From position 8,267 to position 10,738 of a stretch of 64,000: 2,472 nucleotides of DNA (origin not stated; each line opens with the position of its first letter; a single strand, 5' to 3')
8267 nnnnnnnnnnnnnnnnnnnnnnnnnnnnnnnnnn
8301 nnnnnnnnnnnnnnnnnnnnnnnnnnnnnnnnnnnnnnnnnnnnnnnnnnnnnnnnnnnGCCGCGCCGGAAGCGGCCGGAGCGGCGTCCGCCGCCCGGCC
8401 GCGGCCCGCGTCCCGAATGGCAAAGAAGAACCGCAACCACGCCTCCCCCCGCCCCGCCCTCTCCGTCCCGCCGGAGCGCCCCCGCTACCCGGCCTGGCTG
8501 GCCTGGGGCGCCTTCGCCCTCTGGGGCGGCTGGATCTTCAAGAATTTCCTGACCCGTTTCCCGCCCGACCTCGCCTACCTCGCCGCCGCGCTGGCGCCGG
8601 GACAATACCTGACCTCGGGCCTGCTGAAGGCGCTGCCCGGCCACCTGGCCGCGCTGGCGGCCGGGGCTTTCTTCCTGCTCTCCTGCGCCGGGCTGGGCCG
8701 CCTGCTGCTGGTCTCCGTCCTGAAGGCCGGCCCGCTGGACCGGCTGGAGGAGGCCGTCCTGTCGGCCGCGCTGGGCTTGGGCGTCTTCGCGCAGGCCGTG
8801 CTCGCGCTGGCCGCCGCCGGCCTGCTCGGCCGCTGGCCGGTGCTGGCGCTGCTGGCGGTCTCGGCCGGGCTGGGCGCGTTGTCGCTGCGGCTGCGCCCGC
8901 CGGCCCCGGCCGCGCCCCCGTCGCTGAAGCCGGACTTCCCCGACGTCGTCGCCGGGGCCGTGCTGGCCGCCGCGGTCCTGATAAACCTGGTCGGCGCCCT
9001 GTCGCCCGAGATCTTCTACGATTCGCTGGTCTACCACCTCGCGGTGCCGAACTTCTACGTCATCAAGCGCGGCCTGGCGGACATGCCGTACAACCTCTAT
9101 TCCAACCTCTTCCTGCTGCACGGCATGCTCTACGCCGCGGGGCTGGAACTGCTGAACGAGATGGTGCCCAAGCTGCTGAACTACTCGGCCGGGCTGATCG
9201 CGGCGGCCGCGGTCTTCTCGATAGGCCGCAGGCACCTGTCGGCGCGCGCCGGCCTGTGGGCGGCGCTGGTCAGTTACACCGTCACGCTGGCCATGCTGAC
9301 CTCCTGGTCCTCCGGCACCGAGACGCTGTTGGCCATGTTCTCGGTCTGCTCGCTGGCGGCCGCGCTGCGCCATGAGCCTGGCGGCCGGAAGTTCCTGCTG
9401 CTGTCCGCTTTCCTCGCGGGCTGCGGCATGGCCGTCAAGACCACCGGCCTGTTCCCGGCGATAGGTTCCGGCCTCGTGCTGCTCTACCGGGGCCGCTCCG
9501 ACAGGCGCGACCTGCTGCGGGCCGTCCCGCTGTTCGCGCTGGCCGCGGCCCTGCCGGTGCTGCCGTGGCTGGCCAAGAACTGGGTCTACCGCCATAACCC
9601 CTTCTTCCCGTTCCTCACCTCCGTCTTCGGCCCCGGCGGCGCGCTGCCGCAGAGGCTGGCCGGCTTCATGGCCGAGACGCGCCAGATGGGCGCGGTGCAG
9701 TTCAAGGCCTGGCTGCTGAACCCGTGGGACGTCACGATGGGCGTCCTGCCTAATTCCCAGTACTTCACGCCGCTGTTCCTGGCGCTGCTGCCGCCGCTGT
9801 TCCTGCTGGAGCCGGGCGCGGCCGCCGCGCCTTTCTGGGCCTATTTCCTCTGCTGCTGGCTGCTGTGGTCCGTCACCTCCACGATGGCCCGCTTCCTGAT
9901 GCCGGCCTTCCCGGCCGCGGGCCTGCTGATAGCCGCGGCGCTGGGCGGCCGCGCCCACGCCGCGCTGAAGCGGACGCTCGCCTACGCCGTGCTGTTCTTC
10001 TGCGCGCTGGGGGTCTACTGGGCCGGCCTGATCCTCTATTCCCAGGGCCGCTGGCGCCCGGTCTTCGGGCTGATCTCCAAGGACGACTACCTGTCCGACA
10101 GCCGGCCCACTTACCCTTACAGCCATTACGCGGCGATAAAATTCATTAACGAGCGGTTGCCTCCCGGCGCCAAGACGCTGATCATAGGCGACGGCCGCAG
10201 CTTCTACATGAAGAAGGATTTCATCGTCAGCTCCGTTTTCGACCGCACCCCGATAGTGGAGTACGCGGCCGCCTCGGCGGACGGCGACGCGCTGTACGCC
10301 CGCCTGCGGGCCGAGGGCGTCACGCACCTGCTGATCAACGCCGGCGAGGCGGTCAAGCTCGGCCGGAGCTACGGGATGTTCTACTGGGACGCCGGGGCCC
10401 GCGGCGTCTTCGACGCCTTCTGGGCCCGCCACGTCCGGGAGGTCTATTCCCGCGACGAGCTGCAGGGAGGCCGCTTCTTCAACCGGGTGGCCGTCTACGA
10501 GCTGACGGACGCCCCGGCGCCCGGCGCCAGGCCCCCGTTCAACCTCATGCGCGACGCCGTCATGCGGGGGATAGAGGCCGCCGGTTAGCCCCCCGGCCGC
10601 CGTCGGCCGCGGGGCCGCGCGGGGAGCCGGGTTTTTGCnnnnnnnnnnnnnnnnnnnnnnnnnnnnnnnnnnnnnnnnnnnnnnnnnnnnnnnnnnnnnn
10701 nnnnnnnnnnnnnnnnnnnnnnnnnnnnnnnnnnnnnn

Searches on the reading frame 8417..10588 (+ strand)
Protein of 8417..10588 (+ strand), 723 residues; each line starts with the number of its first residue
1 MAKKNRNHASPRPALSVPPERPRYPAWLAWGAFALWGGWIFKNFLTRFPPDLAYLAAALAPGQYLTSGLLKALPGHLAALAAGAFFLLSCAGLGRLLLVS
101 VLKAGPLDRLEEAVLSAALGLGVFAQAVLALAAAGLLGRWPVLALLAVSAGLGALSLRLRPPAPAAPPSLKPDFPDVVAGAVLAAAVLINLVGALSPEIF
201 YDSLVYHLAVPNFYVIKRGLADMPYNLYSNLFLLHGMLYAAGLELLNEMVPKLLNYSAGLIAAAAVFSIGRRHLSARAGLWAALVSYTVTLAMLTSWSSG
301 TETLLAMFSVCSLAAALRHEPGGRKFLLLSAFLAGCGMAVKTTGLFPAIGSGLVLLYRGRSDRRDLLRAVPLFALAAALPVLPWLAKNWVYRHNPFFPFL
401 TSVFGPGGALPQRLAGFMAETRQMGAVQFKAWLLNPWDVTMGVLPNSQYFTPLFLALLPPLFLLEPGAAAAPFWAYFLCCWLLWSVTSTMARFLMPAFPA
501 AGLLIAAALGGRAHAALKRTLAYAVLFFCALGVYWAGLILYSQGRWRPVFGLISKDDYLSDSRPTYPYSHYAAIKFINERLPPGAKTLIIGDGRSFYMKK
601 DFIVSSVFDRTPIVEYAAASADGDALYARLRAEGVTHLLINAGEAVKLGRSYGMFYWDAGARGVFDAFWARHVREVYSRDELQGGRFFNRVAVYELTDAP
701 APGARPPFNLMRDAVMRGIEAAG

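Call 55: search_protein_families(library=pfam, proteins=[window:8417-10588:+], max_evalue=0.001)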
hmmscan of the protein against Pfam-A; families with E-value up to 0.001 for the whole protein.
window:8417-10588:+ (723 aa): 1 family
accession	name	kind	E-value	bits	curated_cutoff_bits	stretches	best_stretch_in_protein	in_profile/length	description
PF13231.12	PMT_2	-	4.5e-08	33.9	26.1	1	257-384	30-160/160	Dolichyl-phosphate-mannose-protein mannosyltransferase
